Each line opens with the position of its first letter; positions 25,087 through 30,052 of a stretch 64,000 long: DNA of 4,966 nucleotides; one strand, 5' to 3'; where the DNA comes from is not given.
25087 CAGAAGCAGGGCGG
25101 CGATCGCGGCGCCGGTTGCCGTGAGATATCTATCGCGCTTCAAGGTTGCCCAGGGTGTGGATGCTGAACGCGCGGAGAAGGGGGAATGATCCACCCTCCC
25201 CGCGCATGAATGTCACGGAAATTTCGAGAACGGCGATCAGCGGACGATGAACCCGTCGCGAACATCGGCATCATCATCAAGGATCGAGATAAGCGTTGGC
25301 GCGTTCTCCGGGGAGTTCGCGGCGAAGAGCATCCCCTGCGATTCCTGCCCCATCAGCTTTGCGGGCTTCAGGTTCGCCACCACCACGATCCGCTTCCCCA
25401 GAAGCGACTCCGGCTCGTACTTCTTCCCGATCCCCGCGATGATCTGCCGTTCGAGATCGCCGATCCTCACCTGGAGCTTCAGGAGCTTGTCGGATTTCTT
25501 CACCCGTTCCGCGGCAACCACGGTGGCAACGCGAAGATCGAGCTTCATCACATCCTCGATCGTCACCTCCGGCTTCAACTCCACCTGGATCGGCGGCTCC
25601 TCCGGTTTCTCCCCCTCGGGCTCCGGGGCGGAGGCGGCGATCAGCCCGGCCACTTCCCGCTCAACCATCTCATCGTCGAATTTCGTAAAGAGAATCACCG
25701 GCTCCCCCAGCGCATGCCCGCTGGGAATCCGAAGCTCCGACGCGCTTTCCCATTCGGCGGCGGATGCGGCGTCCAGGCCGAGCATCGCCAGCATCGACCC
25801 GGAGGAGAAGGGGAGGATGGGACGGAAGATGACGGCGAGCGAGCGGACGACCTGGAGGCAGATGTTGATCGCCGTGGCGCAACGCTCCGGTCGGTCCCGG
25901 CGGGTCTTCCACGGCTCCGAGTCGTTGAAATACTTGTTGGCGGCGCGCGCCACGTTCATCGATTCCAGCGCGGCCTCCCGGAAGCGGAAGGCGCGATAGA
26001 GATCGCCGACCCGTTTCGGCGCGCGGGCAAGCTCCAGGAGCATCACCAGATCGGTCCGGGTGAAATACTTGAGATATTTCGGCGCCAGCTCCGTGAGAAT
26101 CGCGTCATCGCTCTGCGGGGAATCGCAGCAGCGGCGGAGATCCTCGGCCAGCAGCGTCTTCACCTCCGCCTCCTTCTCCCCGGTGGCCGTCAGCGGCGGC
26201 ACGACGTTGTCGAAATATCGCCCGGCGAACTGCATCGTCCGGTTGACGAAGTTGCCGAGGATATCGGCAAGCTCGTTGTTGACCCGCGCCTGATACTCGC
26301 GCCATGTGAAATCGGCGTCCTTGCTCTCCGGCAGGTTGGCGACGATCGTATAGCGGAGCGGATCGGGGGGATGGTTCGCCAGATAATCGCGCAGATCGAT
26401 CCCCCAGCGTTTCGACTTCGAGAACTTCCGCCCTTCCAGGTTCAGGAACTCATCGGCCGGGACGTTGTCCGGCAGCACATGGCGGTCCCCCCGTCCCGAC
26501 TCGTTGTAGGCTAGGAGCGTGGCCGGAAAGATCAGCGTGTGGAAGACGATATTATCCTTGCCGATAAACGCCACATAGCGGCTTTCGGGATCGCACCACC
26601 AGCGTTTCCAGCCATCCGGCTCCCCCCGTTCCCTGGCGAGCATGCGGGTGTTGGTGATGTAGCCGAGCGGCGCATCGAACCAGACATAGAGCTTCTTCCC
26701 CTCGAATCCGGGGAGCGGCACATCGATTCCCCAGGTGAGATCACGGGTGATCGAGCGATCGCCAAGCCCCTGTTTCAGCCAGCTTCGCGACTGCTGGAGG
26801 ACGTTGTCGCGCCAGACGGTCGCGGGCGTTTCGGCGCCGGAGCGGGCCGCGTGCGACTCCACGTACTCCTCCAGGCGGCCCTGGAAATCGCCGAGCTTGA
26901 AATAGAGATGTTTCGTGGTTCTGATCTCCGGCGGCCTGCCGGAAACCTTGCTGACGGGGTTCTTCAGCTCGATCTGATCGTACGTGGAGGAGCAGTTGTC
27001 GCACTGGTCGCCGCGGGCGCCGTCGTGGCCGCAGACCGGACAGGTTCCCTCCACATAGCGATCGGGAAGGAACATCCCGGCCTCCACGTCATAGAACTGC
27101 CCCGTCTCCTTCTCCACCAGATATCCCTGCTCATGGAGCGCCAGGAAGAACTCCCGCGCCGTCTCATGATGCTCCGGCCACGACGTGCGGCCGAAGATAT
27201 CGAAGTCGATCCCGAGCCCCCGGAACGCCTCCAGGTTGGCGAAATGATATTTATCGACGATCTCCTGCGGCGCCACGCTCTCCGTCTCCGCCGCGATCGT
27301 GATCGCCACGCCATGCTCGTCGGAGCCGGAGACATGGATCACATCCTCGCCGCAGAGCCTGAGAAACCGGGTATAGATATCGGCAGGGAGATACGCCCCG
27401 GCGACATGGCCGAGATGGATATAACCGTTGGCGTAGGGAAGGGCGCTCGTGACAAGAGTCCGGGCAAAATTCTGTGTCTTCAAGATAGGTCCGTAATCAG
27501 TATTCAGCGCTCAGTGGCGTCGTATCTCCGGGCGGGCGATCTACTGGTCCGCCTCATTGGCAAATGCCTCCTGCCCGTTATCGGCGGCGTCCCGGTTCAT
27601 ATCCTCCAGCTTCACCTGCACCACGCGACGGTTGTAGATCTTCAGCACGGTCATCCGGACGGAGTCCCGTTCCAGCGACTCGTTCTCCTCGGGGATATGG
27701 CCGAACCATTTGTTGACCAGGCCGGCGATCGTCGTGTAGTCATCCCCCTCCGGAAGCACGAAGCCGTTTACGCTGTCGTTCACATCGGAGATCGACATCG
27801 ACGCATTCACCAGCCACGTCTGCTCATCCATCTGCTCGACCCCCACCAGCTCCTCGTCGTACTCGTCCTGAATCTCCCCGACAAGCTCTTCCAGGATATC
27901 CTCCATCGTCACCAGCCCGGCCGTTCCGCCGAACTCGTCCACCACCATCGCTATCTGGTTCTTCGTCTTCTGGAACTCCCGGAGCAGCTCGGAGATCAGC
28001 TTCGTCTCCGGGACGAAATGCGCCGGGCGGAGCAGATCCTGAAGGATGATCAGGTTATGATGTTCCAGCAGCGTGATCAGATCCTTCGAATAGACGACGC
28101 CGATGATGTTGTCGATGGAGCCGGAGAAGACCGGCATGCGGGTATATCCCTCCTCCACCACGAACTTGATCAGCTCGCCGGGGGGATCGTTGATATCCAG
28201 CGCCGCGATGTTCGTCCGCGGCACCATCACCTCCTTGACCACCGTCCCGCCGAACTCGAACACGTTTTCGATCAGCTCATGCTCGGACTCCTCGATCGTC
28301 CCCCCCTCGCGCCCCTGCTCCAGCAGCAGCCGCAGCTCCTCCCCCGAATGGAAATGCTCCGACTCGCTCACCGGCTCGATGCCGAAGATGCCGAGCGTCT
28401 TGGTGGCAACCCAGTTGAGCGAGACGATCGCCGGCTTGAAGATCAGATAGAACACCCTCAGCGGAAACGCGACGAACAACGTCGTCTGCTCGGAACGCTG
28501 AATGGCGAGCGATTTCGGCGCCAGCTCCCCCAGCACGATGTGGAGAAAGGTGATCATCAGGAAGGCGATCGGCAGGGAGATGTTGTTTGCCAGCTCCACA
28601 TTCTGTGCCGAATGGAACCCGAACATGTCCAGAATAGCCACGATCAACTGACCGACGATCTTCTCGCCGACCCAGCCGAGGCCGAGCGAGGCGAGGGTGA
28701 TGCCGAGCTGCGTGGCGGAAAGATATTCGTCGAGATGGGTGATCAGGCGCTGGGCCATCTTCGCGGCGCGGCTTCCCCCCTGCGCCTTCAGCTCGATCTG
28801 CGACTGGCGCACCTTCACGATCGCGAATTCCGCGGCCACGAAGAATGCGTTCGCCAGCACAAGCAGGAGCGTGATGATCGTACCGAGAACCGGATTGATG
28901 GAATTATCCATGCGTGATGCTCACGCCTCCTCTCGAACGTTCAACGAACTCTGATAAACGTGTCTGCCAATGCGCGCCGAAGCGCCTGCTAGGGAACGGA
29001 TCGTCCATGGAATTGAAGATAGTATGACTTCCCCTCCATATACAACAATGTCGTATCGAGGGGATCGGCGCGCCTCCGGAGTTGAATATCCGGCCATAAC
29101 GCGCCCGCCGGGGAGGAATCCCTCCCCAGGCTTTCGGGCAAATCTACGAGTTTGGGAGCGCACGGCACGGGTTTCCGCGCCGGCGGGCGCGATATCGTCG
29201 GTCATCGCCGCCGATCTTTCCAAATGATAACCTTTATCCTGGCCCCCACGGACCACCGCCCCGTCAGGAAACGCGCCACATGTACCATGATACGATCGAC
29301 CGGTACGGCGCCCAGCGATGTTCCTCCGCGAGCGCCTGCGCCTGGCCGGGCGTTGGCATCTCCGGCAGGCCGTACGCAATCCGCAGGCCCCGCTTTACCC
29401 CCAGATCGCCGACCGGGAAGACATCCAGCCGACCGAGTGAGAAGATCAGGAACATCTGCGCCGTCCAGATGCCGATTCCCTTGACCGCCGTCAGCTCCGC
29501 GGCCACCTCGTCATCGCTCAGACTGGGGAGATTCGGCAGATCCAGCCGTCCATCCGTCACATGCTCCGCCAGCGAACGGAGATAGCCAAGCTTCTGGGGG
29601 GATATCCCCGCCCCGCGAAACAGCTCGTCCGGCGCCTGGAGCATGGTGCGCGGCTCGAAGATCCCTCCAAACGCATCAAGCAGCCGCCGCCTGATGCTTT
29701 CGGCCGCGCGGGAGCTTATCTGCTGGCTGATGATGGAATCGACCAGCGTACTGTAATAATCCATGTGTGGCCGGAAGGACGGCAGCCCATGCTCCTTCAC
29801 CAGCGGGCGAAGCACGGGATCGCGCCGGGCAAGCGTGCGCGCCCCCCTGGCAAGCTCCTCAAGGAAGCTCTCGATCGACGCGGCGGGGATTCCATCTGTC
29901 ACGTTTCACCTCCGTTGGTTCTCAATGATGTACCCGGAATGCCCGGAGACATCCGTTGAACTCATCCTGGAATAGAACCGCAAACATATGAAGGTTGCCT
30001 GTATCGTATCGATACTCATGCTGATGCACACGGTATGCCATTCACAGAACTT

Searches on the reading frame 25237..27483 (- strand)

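Call 49: search_protein_families(library=pfam, proteins=[window:25237-27483:-], max_evalue=0.00001)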
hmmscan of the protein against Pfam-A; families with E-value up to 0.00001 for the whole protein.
window:25237-27483:- (748 aa): 5 families
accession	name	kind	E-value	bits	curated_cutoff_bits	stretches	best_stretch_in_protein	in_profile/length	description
PF09334.17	tRNA-synt_1g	-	1.6e-146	488.5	20.1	1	10-417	2-391/391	tRNA synthetases class I (M)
PF01588.26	tRNA_bind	-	6.2e-25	87.6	27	1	650-734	1-84/96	Putative tRNA binding domain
PF19303.5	Anticodon_3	-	5e-15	56.1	23.5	1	485-608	18-141/152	Anticodon binding domain of methionyl tRNA ligase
PF00133.28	tRNA-synt_1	-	4.2e-11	42.7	22.7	1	13-79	29-95/414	tRNA synthetases class I (I, L, M and V)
PF08264.19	Anticodon_1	-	9.1e-06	26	25.1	0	480-579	3-105/148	Anticodon-binding domain of tRNA ligase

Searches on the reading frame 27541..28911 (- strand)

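Call 49: search_protein_families(library=pfam, proteins=[window:27541-28911:-], max_evalue=0.00001)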
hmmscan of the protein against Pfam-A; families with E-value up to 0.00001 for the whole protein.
window:27541-28911:- (456 aa): 3 families
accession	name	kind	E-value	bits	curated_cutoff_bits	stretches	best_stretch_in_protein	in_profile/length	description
PF01595.25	CNNM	-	1e-51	175.6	28.4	1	12-210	1-181/181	Cyclin M transmembrane N-terminal domain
PF03471.22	CorC_HlyC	-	2.8e-17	62.9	27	1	360-436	2-78/81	Transporter associated domain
PF00571.33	CBS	-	2.2e-14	53.9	24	1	295-344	7-56/57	CBS domain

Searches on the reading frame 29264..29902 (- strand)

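Call 49: search_protein_families(library=pfam, proteins=[window:29264-29902:-], max_evalue=0.00001)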
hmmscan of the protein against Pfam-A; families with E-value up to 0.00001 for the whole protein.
window:29264-29902:- (212 aa): 1 family
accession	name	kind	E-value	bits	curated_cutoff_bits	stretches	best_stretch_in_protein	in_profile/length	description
PF00730.31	HhH-GPD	-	5.1e-15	56.2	26.2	1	54-194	1-104/108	HhH-GPD superfamily base excision DNA repair protein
